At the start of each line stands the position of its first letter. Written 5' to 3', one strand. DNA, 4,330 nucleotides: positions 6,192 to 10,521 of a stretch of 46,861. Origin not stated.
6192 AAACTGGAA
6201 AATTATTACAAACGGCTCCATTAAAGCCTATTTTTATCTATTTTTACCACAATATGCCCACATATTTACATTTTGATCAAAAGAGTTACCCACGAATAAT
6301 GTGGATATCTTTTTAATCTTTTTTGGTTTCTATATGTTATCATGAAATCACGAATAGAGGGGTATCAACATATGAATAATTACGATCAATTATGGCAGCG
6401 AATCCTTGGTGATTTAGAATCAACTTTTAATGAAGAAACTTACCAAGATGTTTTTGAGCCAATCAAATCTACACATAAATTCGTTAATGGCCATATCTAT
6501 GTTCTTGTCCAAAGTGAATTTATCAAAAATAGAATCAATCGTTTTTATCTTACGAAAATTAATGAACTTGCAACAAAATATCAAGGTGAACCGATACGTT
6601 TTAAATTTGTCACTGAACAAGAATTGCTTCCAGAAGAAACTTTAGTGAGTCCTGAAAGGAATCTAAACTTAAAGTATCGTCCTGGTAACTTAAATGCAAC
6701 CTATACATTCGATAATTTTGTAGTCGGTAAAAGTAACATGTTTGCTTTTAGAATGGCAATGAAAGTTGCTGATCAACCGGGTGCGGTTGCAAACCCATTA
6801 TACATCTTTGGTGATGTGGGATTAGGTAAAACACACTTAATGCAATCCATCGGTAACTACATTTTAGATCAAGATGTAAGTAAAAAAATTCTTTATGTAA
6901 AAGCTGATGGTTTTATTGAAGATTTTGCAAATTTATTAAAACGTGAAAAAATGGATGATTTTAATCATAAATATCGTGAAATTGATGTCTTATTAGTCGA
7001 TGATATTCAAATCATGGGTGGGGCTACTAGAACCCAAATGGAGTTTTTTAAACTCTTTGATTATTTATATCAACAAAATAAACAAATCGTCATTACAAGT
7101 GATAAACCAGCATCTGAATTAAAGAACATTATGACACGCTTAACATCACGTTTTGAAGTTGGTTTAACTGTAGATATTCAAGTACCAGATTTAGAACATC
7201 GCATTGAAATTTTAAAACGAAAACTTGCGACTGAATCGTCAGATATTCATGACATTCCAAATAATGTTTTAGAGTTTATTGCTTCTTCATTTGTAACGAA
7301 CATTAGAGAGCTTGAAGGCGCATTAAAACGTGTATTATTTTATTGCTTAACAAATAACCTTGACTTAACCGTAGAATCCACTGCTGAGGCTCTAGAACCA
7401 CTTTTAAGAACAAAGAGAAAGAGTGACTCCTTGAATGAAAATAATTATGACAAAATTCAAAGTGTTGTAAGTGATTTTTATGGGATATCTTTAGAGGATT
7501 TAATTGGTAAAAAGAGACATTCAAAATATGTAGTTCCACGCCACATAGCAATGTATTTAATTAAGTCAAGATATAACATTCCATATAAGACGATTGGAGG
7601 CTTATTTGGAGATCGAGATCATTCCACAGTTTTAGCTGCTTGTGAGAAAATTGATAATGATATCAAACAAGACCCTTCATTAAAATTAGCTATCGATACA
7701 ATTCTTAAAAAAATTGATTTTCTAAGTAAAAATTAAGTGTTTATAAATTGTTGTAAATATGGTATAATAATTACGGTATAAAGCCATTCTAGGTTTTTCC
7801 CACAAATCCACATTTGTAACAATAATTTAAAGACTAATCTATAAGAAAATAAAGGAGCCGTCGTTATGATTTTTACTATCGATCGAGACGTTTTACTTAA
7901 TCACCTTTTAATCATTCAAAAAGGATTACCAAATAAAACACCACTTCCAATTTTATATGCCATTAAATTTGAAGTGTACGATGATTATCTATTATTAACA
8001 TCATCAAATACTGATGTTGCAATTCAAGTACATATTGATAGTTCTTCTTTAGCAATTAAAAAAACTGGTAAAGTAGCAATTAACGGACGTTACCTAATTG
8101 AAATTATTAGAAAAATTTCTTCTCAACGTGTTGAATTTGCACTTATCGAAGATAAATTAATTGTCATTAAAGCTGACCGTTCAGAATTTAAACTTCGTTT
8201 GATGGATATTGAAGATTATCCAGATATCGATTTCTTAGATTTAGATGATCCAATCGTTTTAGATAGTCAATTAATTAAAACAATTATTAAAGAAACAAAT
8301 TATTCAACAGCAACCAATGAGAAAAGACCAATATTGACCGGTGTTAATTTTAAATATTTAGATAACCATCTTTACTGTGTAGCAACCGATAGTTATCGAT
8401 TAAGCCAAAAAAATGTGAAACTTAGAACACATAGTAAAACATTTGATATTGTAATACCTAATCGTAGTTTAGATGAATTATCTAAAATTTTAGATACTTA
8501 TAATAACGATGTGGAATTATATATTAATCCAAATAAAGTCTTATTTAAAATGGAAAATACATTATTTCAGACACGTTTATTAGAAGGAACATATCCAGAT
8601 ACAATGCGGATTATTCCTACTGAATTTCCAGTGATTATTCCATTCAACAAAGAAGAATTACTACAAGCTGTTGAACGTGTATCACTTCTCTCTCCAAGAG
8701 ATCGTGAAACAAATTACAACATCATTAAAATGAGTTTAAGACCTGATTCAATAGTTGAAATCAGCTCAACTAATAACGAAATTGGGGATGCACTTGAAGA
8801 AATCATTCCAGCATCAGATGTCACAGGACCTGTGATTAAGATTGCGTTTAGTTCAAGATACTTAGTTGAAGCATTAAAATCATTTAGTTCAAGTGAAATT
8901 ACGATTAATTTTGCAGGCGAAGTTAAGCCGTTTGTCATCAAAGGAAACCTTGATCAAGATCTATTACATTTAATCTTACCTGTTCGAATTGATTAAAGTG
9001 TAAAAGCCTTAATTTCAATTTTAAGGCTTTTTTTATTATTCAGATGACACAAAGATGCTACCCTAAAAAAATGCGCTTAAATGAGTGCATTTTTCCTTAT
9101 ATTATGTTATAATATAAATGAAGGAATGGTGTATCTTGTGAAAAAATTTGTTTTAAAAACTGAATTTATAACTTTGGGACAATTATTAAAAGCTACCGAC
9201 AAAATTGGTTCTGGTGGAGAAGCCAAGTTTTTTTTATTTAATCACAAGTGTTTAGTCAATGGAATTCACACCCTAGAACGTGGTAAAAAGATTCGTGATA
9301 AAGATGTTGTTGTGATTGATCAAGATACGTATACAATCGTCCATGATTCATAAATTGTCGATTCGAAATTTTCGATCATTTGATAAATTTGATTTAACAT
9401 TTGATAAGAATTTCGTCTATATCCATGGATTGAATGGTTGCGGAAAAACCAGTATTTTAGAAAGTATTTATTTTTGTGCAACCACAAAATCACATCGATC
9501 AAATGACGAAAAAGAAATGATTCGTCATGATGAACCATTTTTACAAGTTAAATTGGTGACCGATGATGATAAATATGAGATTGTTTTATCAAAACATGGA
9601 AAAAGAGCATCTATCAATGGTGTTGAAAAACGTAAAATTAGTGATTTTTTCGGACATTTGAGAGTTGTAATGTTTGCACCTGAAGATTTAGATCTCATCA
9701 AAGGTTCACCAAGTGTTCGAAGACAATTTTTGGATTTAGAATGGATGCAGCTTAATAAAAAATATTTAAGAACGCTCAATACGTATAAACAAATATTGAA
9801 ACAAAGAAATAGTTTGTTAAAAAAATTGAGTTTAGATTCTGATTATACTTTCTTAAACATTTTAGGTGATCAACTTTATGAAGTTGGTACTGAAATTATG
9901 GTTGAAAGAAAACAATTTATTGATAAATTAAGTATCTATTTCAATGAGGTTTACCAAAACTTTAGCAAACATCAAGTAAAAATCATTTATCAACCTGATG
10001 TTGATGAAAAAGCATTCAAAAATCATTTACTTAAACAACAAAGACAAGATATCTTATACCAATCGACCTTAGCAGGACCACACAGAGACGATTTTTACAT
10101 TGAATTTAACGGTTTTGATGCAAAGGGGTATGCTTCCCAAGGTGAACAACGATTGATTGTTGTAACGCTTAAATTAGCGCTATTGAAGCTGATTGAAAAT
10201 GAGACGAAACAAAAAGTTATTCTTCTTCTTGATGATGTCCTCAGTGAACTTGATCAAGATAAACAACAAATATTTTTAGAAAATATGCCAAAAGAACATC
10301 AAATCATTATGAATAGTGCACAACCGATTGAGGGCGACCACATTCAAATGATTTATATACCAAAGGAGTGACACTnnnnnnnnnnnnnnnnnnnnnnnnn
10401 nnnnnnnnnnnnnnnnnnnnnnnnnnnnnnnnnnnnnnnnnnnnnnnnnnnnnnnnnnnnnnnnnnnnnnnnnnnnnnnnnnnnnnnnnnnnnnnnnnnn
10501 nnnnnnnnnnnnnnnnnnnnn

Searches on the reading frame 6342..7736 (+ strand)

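Call 54: search_protein_families(library=pfam, proteins=[window:6342-7736:+], max_evalue=0.00001)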
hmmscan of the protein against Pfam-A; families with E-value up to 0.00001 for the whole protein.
window:6342-7736:+ (464 aa): 4 families
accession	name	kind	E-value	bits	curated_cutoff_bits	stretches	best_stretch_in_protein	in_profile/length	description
PF00308.24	Bac_DnaA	-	1.1e-58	198.4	23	1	117-278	1-162/162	Bacterial DnaA ATPAse domain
PF08299.17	Bac_DnaA_C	-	1.4e-24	86.3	31.5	1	370-437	2-69/69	Bacterial dnaA protein helix-turn-helix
PF11638.13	DnaA_N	-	3.8e-11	43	24.6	1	16-78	2-64/65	DnaA N-terminal domain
PF01695.23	IstB_IS21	-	6.2e-08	32.9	24.1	1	94-264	35-203/238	IstB-like ATP binding protein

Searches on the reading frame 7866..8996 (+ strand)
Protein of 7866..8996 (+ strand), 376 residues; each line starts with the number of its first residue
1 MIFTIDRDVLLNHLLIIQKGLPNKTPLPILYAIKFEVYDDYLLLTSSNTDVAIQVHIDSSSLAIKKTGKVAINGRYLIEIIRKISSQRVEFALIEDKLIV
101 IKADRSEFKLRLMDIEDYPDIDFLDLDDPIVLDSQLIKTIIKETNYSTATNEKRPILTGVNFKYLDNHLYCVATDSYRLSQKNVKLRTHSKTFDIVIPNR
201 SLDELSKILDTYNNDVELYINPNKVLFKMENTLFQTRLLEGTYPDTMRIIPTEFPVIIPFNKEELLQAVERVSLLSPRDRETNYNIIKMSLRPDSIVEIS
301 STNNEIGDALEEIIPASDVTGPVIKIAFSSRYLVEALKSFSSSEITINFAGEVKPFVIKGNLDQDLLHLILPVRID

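Call 54: search_protein_families(library=pfam, proteins=[window:7866-8996:+], max_evalue=0.00001)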
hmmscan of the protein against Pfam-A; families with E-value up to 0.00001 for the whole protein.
window:7866-8996:+ (376 aa): 3 families
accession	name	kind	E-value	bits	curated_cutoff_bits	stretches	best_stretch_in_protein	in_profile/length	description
PF00712.24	DNA_pol3_beta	-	1.4e-36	125.7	24.4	1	1-121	1-119/120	DNA polymerase III beta subunit, N-terminal domain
PF02767.21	DNA_pol3_beta_2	-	9.4e-33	113.4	27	1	132-245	2-116/116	DNA polymerase III beta subunit, central domain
PF02768.20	DNA_pol3_beta_3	-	1.7e-29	102.5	27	1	247-374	1-121/121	DNA polymerase III beta subunit, C-terminal domain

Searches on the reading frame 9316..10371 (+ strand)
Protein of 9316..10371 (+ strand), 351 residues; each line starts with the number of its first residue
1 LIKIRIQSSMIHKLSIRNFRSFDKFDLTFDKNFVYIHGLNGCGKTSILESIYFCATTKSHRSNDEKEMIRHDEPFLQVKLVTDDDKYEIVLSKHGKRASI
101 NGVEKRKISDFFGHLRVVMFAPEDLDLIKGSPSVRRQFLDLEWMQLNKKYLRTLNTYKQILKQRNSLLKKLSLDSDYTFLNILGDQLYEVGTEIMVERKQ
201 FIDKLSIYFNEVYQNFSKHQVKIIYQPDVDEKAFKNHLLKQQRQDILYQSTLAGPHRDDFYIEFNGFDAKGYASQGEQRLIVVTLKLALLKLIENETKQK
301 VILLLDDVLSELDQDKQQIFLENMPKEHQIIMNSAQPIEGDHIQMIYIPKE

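Call 54: search_protein_families(library=pfam, proteins=[window:9316-10371:+], max_evalue=0.00001)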
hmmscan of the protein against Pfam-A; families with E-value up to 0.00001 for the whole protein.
window:9316-10371:+ (351 aa): 3 families
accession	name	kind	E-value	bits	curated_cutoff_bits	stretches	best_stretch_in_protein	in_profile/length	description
PF02463.25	SMC_N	-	1e-19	71.3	40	1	10-334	1-196/220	RecF/RecN/SMC N terminal domain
PF13476.12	AAA_23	-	2.2e-15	58.3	27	1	13-279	1-155/201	AAA domain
PF13175.12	AAA_15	-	1.2e-12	48.5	32.1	1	10-226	1-204/374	AAA ATPase domain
